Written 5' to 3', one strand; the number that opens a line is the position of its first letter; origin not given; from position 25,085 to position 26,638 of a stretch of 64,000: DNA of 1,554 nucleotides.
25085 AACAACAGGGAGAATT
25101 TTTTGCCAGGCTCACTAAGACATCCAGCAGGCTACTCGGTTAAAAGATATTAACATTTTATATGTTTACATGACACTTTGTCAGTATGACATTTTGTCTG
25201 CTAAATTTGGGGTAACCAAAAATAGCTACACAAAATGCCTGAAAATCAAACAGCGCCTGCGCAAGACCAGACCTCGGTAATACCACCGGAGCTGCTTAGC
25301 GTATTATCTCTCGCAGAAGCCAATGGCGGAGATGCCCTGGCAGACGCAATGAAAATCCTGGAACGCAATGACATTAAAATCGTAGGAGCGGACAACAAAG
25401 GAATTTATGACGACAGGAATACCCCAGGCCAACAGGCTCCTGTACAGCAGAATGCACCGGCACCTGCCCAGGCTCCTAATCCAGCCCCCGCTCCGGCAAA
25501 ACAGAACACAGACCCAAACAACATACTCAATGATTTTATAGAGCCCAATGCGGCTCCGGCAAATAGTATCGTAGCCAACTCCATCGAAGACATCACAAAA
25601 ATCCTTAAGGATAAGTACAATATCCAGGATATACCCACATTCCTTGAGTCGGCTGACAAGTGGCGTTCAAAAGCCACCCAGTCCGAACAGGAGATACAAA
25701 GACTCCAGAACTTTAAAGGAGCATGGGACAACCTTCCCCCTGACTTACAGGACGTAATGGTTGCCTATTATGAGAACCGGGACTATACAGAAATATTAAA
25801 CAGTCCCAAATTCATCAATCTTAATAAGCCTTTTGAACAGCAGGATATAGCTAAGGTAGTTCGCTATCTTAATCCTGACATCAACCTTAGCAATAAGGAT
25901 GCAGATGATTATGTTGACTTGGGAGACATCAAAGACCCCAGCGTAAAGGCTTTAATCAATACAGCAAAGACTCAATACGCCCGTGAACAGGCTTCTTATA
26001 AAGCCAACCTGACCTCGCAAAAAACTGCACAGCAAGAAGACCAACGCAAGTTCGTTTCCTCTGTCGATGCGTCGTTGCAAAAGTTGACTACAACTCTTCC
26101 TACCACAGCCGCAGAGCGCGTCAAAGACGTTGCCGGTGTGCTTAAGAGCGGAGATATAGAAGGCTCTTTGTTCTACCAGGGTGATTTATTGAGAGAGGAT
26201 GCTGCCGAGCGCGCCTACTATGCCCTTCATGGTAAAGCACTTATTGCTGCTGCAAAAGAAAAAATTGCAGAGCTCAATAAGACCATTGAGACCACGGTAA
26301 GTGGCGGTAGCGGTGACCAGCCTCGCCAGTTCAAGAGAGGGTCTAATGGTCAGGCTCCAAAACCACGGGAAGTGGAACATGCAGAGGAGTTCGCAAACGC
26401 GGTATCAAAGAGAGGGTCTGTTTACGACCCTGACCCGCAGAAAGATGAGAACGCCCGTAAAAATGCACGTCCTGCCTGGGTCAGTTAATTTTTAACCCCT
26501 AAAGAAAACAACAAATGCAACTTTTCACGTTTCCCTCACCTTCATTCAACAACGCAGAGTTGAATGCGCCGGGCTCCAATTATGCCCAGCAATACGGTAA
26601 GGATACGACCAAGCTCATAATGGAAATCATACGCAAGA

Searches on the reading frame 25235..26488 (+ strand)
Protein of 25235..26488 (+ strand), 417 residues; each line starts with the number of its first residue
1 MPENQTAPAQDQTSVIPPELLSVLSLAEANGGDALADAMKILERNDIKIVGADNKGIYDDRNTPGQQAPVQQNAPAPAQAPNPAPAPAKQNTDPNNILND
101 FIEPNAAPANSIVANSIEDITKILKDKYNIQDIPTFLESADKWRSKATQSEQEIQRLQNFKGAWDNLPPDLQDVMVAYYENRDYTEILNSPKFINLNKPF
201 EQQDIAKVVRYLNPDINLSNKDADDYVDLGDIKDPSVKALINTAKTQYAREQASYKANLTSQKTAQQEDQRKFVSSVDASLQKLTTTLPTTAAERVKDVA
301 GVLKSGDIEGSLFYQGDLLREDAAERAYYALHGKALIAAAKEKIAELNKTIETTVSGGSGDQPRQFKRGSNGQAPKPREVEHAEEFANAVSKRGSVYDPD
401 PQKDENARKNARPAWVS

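Call 10: search_protein_families(library=phrogs, proteins=[window:25235-26488:+], max_evalue=0.00001)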
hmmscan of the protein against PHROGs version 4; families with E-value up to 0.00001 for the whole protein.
window:25235-26488:+ (417 aa): 0 families

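Call 11: search_dna_similar(query=window:25235-26488:+, collection=phages, mode=protein, max_rows=15)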
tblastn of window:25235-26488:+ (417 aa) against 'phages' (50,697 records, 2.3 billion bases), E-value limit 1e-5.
No match.

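Call 43: find_encoding_contigs(protein=window:25235-26488:+, flank=10000, max_places=1)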
Protein window:25235-26488:+ (417 aa): 3 contigs read that carry it; 1 place shown.
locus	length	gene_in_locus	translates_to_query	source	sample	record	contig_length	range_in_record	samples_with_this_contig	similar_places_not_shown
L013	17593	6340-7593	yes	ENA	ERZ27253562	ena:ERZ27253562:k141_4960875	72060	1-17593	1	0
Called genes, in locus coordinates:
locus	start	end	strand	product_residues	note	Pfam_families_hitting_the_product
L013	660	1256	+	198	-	-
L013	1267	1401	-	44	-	-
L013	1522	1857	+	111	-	-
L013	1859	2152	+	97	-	-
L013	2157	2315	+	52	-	-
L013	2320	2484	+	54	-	-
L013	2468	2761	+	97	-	-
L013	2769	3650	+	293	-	-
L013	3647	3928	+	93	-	PF03819:MazG (faint)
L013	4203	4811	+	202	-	-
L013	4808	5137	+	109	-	-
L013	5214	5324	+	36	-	-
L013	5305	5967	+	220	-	-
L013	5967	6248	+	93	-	-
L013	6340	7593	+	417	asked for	-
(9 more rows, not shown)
